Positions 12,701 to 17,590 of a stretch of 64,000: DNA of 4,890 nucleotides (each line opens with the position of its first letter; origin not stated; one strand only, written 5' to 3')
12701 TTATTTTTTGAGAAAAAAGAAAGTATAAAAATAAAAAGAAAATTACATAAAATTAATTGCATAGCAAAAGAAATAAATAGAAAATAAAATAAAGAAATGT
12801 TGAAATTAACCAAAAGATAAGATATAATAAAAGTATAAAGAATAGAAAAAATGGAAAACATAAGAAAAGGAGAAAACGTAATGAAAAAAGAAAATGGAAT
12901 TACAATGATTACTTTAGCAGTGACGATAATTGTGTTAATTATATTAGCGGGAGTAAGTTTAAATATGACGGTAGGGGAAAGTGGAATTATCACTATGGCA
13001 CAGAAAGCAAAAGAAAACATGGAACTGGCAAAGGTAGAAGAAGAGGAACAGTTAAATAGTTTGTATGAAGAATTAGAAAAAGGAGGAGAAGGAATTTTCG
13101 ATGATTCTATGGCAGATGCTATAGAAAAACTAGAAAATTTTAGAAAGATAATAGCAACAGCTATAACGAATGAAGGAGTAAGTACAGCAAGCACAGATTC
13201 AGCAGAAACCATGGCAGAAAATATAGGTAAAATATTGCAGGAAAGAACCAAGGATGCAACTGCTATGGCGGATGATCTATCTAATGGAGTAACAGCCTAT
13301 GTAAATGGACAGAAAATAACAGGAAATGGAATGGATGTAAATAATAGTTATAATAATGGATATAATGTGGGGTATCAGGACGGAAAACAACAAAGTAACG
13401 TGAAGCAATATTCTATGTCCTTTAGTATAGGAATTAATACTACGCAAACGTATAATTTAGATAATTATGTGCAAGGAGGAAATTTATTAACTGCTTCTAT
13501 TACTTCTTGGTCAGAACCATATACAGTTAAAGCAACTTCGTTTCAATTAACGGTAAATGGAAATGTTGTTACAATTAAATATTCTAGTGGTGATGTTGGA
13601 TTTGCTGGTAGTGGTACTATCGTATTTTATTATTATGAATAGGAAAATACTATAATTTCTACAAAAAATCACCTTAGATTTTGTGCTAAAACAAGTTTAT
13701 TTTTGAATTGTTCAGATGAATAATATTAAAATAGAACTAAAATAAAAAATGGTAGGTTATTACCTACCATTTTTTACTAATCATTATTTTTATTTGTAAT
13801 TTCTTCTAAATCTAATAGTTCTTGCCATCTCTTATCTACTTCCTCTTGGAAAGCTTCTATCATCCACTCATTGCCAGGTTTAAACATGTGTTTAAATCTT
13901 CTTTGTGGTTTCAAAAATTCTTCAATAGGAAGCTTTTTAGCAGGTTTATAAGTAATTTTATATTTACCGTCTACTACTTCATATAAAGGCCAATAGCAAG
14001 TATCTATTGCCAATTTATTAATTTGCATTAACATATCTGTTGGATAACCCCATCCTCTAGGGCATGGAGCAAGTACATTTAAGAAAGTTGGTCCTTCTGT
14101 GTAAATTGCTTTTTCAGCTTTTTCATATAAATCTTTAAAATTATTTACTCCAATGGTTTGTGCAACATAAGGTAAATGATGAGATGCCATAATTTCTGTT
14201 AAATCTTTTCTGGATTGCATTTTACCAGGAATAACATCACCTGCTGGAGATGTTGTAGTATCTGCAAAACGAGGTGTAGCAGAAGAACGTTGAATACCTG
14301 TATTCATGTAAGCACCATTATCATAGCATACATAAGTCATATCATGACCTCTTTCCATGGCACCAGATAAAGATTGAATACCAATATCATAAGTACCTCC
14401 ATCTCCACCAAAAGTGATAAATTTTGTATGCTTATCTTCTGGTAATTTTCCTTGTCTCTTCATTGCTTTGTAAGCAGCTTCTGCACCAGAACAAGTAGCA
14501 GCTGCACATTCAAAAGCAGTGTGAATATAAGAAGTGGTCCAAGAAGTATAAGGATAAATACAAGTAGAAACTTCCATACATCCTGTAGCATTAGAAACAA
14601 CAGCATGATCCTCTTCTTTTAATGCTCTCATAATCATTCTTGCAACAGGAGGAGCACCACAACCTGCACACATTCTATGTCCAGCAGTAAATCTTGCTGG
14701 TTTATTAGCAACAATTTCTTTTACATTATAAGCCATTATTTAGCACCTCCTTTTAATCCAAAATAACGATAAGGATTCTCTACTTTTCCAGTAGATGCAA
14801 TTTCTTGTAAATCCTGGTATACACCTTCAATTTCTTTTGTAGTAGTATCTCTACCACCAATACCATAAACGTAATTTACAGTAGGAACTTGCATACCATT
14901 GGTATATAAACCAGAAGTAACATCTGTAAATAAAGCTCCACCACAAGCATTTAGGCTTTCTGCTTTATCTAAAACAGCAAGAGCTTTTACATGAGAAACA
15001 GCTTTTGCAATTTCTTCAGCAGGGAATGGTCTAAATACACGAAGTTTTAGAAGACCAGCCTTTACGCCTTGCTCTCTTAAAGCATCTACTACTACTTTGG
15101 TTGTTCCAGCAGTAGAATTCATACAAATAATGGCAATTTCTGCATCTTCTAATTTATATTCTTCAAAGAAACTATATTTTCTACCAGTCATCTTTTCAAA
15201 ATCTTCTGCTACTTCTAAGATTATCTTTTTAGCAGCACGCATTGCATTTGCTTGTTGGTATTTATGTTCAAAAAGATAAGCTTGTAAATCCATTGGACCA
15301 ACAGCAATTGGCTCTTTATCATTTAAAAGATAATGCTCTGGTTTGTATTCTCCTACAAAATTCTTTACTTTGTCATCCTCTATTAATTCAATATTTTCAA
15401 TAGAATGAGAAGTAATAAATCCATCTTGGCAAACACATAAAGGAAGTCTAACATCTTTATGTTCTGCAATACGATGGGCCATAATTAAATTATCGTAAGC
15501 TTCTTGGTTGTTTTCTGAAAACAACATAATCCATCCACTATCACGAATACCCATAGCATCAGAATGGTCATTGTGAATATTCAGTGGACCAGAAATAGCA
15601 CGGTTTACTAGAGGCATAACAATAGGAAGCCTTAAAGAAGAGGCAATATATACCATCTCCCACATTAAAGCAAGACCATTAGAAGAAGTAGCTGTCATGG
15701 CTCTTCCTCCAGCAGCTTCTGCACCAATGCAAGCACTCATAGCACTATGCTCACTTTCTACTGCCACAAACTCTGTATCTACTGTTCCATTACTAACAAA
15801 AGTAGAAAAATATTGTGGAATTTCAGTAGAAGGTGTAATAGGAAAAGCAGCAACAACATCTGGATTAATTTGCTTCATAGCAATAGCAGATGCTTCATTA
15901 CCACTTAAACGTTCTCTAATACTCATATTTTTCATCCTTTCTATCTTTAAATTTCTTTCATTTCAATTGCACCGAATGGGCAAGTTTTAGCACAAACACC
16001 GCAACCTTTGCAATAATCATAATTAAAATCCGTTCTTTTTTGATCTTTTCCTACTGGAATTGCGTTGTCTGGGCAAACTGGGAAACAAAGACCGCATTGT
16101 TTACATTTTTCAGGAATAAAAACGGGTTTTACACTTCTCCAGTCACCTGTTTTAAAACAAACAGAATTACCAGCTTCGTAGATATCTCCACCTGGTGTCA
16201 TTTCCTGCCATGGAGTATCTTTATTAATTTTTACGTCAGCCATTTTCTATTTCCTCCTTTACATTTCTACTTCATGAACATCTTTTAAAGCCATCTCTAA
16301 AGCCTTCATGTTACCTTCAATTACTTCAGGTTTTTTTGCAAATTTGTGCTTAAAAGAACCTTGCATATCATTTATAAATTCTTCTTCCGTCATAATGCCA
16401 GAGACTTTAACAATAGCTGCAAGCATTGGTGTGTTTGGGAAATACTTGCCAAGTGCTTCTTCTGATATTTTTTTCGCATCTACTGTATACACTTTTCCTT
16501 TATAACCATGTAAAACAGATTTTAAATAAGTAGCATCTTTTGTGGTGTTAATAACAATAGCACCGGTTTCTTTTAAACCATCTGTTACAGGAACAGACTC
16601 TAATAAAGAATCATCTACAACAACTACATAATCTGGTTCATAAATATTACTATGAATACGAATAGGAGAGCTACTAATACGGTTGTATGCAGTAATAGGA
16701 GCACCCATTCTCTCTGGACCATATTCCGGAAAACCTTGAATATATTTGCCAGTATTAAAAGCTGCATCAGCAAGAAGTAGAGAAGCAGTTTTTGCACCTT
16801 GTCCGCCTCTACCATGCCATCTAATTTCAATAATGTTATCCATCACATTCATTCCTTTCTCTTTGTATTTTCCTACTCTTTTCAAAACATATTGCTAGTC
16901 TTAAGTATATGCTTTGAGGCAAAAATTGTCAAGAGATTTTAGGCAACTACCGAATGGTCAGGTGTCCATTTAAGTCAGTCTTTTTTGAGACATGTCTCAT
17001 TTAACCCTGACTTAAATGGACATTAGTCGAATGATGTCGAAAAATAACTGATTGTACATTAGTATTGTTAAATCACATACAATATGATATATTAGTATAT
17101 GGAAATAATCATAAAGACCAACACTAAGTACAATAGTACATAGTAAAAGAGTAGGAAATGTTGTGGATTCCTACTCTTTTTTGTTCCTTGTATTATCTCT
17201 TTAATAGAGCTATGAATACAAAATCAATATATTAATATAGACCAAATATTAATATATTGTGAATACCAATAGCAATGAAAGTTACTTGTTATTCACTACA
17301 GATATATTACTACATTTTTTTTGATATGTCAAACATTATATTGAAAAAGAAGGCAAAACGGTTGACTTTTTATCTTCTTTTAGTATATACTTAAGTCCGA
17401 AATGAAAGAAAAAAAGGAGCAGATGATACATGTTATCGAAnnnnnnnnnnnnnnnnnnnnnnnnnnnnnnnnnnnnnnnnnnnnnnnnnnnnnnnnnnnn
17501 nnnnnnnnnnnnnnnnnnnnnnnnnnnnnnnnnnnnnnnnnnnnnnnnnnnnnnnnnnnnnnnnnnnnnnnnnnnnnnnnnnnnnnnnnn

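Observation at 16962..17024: REP-like composite palindromic repeat family (five or more copies), several abutting type-2 cassettes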

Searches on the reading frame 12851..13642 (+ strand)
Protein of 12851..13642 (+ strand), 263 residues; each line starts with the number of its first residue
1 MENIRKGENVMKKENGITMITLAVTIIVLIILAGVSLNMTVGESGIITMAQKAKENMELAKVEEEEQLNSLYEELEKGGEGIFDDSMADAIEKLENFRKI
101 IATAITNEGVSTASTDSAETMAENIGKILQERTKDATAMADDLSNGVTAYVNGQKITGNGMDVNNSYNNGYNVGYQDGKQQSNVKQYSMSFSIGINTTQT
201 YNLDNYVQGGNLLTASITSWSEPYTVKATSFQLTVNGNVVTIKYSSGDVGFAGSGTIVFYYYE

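Call 37: search_protein_families(library=ncbifam, proteins=[window:12851-13642:+], max_evalue=0.01)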
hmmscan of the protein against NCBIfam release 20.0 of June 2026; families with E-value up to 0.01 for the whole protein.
window:12851-13642:+ (263 aa): 1 family
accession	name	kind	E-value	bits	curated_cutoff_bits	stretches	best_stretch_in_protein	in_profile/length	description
NF009280.2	PRK12640.1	subfamily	0.002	17.7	210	0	38-108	135-204/246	flagellar basal body rod protein FlgF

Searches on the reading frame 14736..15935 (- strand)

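Call 63: search_protein_families(library=pfam, proteins=[window:14736-15935:-], max_evalue=0.00001)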
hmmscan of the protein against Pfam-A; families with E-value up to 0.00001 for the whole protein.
window:14736-15935:- (399 aa): 2 families
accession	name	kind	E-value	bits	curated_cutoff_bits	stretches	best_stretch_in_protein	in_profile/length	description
PF01855.24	POR_N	-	1.6e-77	260.8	27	1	19-243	2-230/231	Pyruvate flavodoxin/ferredoxin oxidoreductase, thiamine diP-bdg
PF17147.9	PFOR_II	-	1.2e-30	106.3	27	1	265-369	1-102/102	Pyruvate:ferredoxin oxidoreductase core domain II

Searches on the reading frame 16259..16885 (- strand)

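Call 15: search_protein_families(library=pfam, proteins=[window:16259-16885:-])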
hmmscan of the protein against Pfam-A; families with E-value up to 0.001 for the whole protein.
window:16259-16885:- (208 aa): 1 family
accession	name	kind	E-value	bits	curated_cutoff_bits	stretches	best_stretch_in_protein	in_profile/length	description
PF01558.24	POR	-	1.4e-43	149.5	27.4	1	27-200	1-172/173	Pyruvate ferredoxin/flavodoxin oxidoreductase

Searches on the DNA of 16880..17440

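Call 66: search_rna_families(source=window, start=16880, end=17440, threshold=evalue, max_evalue=1)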
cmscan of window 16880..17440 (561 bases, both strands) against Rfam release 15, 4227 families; matches with E-value up to 1: 6.
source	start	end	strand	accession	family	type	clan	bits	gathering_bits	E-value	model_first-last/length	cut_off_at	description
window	17143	17186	+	RF04343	Plastid-psbA-2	Cis-reg;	CL00153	22.3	55.8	0.097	1-60/60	no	Plastid-psbA-2 3UTR RNA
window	17085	17189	+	RF02029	sraA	Gene; sRNA;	-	22.2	56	0.56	1-95/95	no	sraA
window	17147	17246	-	RF04338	Plastid-psbJ-2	Cis-reg;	CL00152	20.8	65.6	0.14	1-144/144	no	Plastid-psbJ-2 3UTR RNA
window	17125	17195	+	RF03831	mir-627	Gene; miRNA;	-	18.2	86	0.42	1-87/87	no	mir-627 microRNA precursor family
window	17138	17157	+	RF02914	DUF805b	Cis-reg;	CL00115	16.5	35.6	0.061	1-35/35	no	DUF805b RNA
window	17168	17189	-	RF02914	DUF805b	Cis-reg;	CL00115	15.7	35.6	0.11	1-35/35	no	DUF805b RNA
